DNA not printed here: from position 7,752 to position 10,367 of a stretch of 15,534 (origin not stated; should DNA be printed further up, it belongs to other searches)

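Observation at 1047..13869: Mirror-symmetric eight-gene operon: SBP, permease, permease, [NHL/TPR/Yip1 protein, anchored DUF5696-like protein], permease, permease, SBP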

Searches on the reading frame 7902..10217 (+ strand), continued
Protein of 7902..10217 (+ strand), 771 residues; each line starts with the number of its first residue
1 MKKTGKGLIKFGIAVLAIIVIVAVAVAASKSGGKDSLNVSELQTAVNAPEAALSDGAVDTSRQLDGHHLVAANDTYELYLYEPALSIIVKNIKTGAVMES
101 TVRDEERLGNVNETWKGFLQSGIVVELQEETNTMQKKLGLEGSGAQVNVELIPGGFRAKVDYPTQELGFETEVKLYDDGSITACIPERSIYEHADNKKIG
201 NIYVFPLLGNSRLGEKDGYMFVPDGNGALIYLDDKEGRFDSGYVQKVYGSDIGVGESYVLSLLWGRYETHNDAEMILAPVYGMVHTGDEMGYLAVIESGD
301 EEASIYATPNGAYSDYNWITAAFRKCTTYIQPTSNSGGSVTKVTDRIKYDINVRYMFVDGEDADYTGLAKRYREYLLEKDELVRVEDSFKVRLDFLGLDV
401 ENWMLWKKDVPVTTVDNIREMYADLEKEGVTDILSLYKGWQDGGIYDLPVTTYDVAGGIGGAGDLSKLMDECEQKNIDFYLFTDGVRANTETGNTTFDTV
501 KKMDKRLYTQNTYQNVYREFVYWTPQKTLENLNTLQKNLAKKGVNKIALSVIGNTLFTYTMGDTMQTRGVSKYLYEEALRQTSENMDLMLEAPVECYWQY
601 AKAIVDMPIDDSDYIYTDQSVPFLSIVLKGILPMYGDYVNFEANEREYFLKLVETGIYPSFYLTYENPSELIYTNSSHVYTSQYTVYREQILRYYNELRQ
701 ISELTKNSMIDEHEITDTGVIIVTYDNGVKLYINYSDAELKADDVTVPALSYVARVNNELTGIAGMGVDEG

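Call 28: find_related_loci(query=A2, collection=genome_contigs, flank=10000)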
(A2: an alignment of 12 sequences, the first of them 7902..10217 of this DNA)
Query A2 (771 aa) in genome_contigs; peptide patterns used: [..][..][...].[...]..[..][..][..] (x = any residue, [..] = any of these).
301 stretches matched a pattern; 300 encode a relative of the query (tblastn E <= 1e-3); the best 80 are kept; 80 distinct loci.
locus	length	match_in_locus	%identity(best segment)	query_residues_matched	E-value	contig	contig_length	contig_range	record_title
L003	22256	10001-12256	72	6-753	0e+0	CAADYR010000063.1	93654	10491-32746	MAG TPA_asm: Lachnospiraceae bacterium, isolate HGM12224, WGS project CAADYR010000000 data, contig: ERS396355_14_k85_745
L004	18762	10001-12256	72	6-753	0e+0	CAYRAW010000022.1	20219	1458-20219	MAG TPA_asm: uncultured Roseburia sp. isolate binchicken_co354_272 genome assembly, contig: NODE_2708_length_20219_cov_5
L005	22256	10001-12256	72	6-753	0e+0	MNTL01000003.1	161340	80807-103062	MAG: Roseburia sp. CAG:10041_57 Ley3_66761_scaffold_73, whole genome shotgun sequence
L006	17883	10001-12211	55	3-740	0e+0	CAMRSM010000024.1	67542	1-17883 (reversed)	MAG TPA_asm: uncultured Lachnospiraceae bacterium isolate SRR13573577_bin.3_metawrap_v1.3_MAG genome assembly, contig: N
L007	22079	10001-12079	57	43-737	0e+0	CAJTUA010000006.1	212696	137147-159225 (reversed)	MAG TPA_asm: uncultured Lachnospiraceae bacterium isolate MGBC105279 genome assembly, contig: MGBC105279.6, whole genome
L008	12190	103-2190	57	43-740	0e+0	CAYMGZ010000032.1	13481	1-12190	MAG TPA_asm: uncultured Lachnospiraceae bacterium isolate SRP287540_co1_107 genome assembly, contig: NODE_4952_length_13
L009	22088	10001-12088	57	43-740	0e+0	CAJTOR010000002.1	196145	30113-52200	MAG TPA_asm: uncultured Lachnospiraceae bacterium isolate MGBC105353 genome assembly, contig: MGBC105353.2, whole genome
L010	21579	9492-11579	57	43-740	0e+0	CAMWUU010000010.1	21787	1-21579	MAG TPA_asm: uncultured Lachnospiraceae bacterium isolate SRR14411328_bin.16_metawrap_v1.3_MAG genome assembly, contig:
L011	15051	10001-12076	57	43-736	0e+0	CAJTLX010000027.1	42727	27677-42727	MAG TPA_asm: uncultured Lachnospiraceae bacterium isolate MGBC103678 genome assembly, contig: MGBC103678.27, whole genom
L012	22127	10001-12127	54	41-752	0e+0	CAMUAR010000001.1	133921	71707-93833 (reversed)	MAG TPA_asm: uncultured Lachnospiraceae bacterium isolate SRR14038237_bin.83_metawrap_v1.3_MAG genome assembly, contig:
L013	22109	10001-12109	49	44-752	0e+0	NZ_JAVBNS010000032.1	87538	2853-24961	MAG: Anaerosporobacter sp. isolate EPI_MAG_00087 c_000003845896, whole genome shotgun sequence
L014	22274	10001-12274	47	13-752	0e+0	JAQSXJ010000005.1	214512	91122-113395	MAG: Anaerocolumna sp. isolate L_E1_T20_A_bin.141 scaffold_622, whole genome shotgun sequence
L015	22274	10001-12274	48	13-752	0e+0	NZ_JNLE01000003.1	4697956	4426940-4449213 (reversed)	Clostridium sp. KNHs205 BR73DRAFT_scf7180000000014_quiver.3_C, whole genome shotgun sequence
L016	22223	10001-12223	47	11-754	0e+0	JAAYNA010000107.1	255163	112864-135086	MAG: Clostridiaceae bacterium isolate AS20ysBPTH_8 55616_AS20, whole genome shotgun sequence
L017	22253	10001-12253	62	3-752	0e+0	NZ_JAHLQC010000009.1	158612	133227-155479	Falcatimonas sp. MSJ-15 L-15_ctg009, whole genome shotgun sequence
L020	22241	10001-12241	46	2-752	0e+0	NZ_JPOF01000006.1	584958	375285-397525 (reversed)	Lachnoclostridium phytofermentans strain KNHs2131 CC92DRAFT_scf7180000000026_quiver.6_C, whole genome shotgun sequence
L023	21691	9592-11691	47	49-752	0e+0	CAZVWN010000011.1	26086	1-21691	MAG TPA_asm: uncultured Acetatifactor sp. isolate SRP225648_co1_530 genome assembly, contig: NODE_4090_length_26086_cov_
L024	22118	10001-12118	45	56-759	0e+0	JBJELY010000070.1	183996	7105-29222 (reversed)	MAG: Roseburia sp. isolate EHIM02_bin.019 NODE_1_length_183996_cov_13.880625, whole genome shotgun sequence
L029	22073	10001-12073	45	61-752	0e+0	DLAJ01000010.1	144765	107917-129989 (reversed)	MAG TPA_asm: Lachnospiraceae bacterium UBA7050 UBA7050_contig_172, whole genome shotgun sequence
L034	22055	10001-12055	48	67-752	0e+0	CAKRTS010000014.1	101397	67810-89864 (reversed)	MAG: uncultured Acetatifactor sp. isolate REFINED_METABAT215_TOP10_CONTIGS_1500_ASSEMBLY_K77_MERGED__Hadza_PheChl_Fiber-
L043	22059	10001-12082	46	58-752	0e+0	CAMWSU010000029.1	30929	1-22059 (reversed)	MAG TPA_asm: uncultured Lachnospiraceae bacterium isolate SRR14411297_bin.3_metawrap_v1.3_MAG genome assembly, contig: N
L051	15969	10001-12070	46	67-753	0e+0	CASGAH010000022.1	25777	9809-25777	uncultured Eubacteriales bacterium isolate A15_L4_384384_idba_bin.90 genome assembly, contig: A15_L4_384384_idba_bin.90.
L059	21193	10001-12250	43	6-752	0e+0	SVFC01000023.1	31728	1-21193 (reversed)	MAG: Lachnospiraceae bacterium isolate SIG322 NODE_29417_length_31728_cov_4.184330, whole genome shotgun sequence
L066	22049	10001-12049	46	70-752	0e+0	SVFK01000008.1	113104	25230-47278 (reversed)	MAG: Lachnospiraceae bacterium isolate SIG330 NODE_4022_length_113104_cov_4.835170, whole genome shotgun sequence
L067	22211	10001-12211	44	18-752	0e+0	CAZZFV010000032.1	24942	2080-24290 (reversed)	MAG TPA_asm: uncultured Lachnospiraceae bacterium isolate binchicken_co354_404 genome assembly, contig: NODE_1914_length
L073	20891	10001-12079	45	66-755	0e+0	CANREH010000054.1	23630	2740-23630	MAG: uncultured Lachnospiraceae bacterium isolate Lapin-024__bin69 genome assembly, contig: Lapin-024__NODE_2758_length_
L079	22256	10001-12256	42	6-752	0e+0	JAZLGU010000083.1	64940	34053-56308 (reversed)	MAG: Lachnospiraceae bacterium isolate T1900044991_TA20190053.MAGScoT_cleanbin_000017 SGB_4218_k141_908931, whole genome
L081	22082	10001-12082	45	58-752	0e+0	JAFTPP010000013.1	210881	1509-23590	MAG: Lachnospiraceae bacterium isolate RGIG4034 Roe_deer_Cecum-5__c4673, whole genome shotgun sequence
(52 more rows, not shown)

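Call 33: find_encoding_contigs(protein=P0270, flank=10000, max_places=2)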
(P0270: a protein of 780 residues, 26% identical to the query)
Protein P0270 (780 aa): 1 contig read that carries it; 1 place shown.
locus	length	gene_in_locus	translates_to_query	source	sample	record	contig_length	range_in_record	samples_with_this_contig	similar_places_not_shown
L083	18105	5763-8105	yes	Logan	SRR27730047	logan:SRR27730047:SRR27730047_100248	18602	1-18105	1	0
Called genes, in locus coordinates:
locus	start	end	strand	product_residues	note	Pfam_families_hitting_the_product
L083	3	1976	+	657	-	?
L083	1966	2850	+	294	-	PF00528:BPD_transp_1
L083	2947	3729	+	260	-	PF00528:BPD_transp_1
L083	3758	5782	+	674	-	PF01436:NHL (faint), PF00515:TPR_1 (faint), PF07719:TPR_2 (faint), PF13432:TPR_16 (weak), PF04893:Yip1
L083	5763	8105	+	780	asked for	PF18952:DUF5696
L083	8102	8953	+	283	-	PF00528:BPD_transp_1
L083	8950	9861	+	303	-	PF00528:BPD_transp_1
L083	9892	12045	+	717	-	PF00933:Glyco_hydro_3, PF01915:Glyco_hydro_3_C, PF14310:Fn3-like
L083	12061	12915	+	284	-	PF03935:SKN1_KRE6_Sbg1, PF00722:Glyco_hydro_16, PF26113:GH16_XgeA, PF03935:SKN1_KRE6_Sbg1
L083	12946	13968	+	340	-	PF00356:LacI, PF00532:Peripla_BP_1, PF13407:Peripla_BP_4, PF13377:Peripla_BP_3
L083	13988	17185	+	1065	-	-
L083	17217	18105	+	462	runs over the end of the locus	?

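Call 34: find_encoding_contigs(protein=P0248, flank=10000, max_places=2)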
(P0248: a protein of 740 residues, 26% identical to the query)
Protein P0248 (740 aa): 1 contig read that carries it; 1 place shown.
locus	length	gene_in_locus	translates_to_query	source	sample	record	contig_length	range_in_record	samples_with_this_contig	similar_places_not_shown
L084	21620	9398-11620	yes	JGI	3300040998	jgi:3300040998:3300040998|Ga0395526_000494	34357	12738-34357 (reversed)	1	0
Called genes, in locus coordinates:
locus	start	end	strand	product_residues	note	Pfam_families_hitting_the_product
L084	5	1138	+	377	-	PF17167:Glyco_hydro_94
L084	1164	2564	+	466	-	PF01547:SBP_bac_1, PF13416:SBP_bac_8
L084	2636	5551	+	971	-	PF13416:SBP_bac_8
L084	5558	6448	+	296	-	PF00528:BPD_transp_1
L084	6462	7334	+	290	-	PF00528:BPD_transp_1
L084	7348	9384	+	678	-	PF01436:NHL (faint), PF08450:SGL (weak), PF13432:TPR_16 (faint)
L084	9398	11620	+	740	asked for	PF18952:DUF5696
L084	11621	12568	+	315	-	PF00528:BPD_transp_1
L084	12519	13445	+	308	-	PF00528:BPD_transp_1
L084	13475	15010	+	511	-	PF10091:Glycoamylase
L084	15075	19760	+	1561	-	-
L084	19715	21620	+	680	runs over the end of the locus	PF12539:Csm1 (faint)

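Call 35: find_encoding_contigs(protein=P0253, flank=10000, max_places=2)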
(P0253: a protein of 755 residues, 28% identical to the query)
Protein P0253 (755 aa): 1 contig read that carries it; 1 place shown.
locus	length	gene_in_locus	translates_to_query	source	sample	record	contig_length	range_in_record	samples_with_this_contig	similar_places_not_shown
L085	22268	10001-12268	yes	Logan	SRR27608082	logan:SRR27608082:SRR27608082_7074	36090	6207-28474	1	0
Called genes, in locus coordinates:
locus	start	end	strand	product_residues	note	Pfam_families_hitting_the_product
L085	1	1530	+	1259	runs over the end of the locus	PF06439:3keto-disac_hyd (faint)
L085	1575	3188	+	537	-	PF01547:SBP_bac_1, PF13416:SBP_bac_8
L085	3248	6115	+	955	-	PF01547:SBP_bac_1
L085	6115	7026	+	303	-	PF00528:BPD_transp_1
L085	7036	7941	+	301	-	PF00528:BPD_transp_1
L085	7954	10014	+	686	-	PF01436:NHL (faint), PF04893:Yip1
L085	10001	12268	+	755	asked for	PF18952:DUF5696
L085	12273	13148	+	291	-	PF00528:BPD_transp_1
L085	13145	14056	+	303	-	PF00528:BPD_transp_1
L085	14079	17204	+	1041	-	PF13802:Gal_mutarotas_2, PF01055:Glyco_hydro_31_2nd, PF21365:Glyco_hydro_31_3rd, PF00754:F5_F8_type_C, PF22633:F5_F8_type_C_2 (weak)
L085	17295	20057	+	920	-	PF13802:Gal_mutarotas_2, PF01055:Glyco_hydro_31_2nd, PF21365:Glyco_hydro_31_3rd, PF00754:F5_F8_type_C, PF22633:F5_F8_type_C_2 (weak)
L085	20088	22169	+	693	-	-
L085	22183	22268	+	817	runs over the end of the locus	PF00933:Glyco_hydro_3, PF01915:Glyco_hydro_3_C, PF14310:Fn3-like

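Call 36: predict_structure(alignment_id=A1)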
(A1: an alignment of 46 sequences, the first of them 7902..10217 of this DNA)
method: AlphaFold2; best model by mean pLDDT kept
length: 771 residues; sequences in the alignment: 46
mean_pLDDT: 89.8   pTM: 0.89
mean pLDDT of the five models: 89.8, 88.9, 88.9, 88.8, 87.7
residues with pLDDT >= 90: 576; 70-90: 127; 50-70: 28; < 50: 40
segments of 3 or more residues with pLDDT < 50: 1-5, 31-48, 259-267, 765-771
pLDDT, mean of each block of 10 residues (from residue 1): 50 83 75 43 46 78 94 97 97 96 87 89 93 83 92 97 96 97 98 91 97 92 96 84 92 69 49 93 97 98 94 86 92 84 90 98 97 96 93 98 93 98 98 98 93 95 97 97 93 78 91 86 95 96 96 94 92 97 97 96 96 87 98 96 95 98 97 93 97 97 95 95 97 97 95 84 47 33
secondary structure, 60 per line:
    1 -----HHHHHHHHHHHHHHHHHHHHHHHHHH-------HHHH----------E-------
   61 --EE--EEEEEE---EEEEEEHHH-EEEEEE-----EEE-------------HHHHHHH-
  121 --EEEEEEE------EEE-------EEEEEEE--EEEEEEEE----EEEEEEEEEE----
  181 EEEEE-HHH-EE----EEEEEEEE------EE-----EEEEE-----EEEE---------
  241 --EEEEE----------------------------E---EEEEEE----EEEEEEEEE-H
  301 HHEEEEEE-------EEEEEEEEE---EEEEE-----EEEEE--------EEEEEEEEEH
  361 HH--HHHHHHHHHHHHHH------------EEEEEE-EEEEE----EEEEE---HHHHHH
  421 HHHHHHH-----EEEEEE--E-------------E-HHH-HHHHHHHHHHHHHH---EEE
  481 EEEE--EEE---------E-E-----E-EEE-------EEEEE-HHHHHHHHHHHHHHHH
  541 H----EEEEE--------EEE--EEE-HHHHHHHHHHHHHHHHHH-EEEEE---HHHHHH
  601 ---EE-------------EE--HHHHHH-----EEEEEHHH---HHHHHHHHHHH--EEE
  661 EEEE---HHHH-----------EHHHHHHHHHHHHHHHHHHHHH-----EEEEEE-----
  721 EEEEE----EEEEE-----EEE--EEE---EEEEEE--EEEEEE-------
elements in order (helices of 4 or more, strands of 3 or more residues): H6-31 H39-42 E67-72 E76-81 E86-91 E97-99 H113-119 E123-129 E136-138 E146-152 E155-162 E167-176 E181-185 E197-204 E218-222 E228-231 E243-247 E280-285 E290-298 E303-308 E316-324 E328-332 E338-342 E351-359 H365-378 E391-396 E398-402 E407-411 H415-427 E433-438 H461-474 E478-484 E487-489 E509-511 E519-523 H525-541 E546-550 E559-561 E564-566 H568-585 E587-591 H595-600 H623-628 E634-638 H645-655 E658-664 H668-671 H684-704 E710-715 E721-725 E730-734 E740-742 E745-747 E751-756 E759-764
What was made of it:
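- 7884..10217 (+): D: DUF5696 protein. N-terminal membrane anchor, then beta-sandwich, (beta/alpha)8 barrel and beta-sandwich ectodomain with a GH129/GH101/GH31-like fold. AF2 pLDDT 89.8 (call 36).
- On CAZy GH129: AF2 model pLDDT 89.8 (call 36).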

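Call 38: find_encoding_contigs(protein=P0224, flank=10000, max_places=2)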
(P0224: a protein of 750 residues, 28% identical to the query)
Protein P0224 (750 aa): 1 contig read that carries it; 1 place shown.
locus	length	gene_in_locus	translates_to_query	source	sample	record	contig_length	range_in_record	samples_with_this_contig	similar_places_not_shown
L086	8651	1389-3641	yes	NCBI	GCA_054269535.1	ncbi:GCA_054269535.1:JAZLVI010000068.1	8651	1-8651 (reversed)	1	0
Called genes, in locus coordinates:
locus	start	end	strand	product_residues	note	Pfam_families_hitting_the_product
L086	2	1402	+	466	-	?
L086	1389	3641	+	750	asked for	PF18952:DUF5696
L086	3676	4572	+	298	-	PF00528:BPD_transp_1 (weak)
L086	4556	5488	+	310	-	PF00528:BPD_transp_1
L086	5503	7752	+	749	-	PF13802:Gal_mutarotas_2, PF01055:Glyco_hydro_31_2nd, PF21365:Glyco_hydro_31_3rd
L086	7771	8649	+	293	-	?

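Call 39: fold_search(model_id=the predicted structure, library=pdb)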
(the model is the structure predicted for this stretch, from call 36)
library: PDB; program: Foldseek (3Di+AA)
matches with E <= 10: 1374; with E <= 0.001: 464
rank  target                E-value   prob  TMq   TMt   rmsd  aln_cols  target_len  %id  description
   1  5opq_A                9.2e-32  1.00  0.62  0.71   6.0       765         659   12  A 3,6-anhydro-D-galactosidase produced by Zobellia galactanivorans. This is an exo-lytic enzyme that hydrolyzes termin (released 2017-11-29)
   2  8rzk_A                3.6e-30  1.00  0.62  0.71   5.6       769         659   11  The Michaelis complex of ZgGH129 D486N from Zobellia galactanivorans with neo-b/k-oligo-carrageenan tetrasaccharide (b (released 2024-07-31)
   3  5opq_D                4.0e-30  1.00  0.62  0.72   6.0       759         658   12  A 3,6-anhydro-D-galactosidase produced by Zobellia galactanivorans. This is an exo-lytic enzyme that hydrolyzes termin (released 2017-11-29)
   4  5wzr_A                1.5e-26  1.00  0.61  0.73   5.7       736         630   12  Alpha-N-acetylgalactosaminidase NagBb from Bifidobacterium bifidum - Gal-NHAc-DNJ complex (released 2017-06-07)
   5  5wzq_A                1.5e-26  1.00  0.60  0.74   5.7       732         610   12  Alpha-N-acetylgalactosaminidase NagBb from Bifidobacterium bifidum - quadruple mutant (released 2017-06-07)
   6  5wzn_A                1.5e-26  1.00  0.60  0.73   5.7       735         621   12  Alpha-N-acetylgalactosaminidase NagBb from Bifidobacterium bifidum - GalNAc complex (released 2017-06-07)
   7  5wzp_A                1.8e-26  1.00  0.59  0.74   5.5       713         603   12  Alpha-N-acetylgalactosaminidase NagBb from Bifidobacterium bifidum - ligand free (released 2017-06-07)
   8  5wzq_B                5.1e-26  1.00  0.60  0.74   5.8       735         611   12  Alpha-N-acetylgalactosaminidase NagBb from Bifidobacterium bifidum - quadruple mutant (released 2017-06-07)
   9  5wzn_B                8.4e-26  1.00  0.60  0.73   5.5       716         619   12  Alpha-N-acetylgalactosaminidase NagBb from Bifidobacterium bifidum - GalNAc complex (released 2017-06-07)
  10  5wzp_B                4.1e-25  1.00  0.58  0.73   5.7       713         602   12  Alpha-N-acetylgalactosaminidase NagBb from Bifidobacterium bifidum - ligand free (released 2017-06-07)
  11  5wzr_B                6.4e-25  1.00  0.61  0.73   5.7       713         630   13  Alpha-N-acetylgalactosaminidase NagBb from Bifidobacterium bifidum - Gal-NHAc-DNJ complex (released 2017-06-07)
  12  5a59_A                3.2e-20  1.00  0.49  0.36   8.6       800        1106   10  The structure of GH101 E796Q mutant from Streptococcus pneumoniae TIGR4 in complex with T-antigen (released 2015-09-02)
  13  6sh9_B                1.3e-19  1.00  0.50  0.32   8.1       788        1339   10  EngBF DARPin Fusion 4b D12 (released 2019-11-06)
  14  5a55                  2.3e-19  1.00  0.49  0.36   9.6       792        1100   10  The native structure of GH101 from Streptococcus pneumoniae TIGR4 (released 2015-09-02)
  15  6qev_B                2.3e-19  1.00  0.48  0.31   8.4       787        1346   11  EngBF DARPin Fusion 4b B6 (released 2019-11-06)
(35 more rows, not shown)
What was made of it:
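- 7884..10217 (+): Foldseek GH129 E 9e-32, TM 0.62-0.72 (call 39).
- On CAZy GH129: Foldseek top hits 5opq/8rzk/5wzn, E 1e-25 to 9e-32 (call 39).
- D's fold is that of retaining glycosidases (GH129, GH101, GH31, GH36; call 39).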
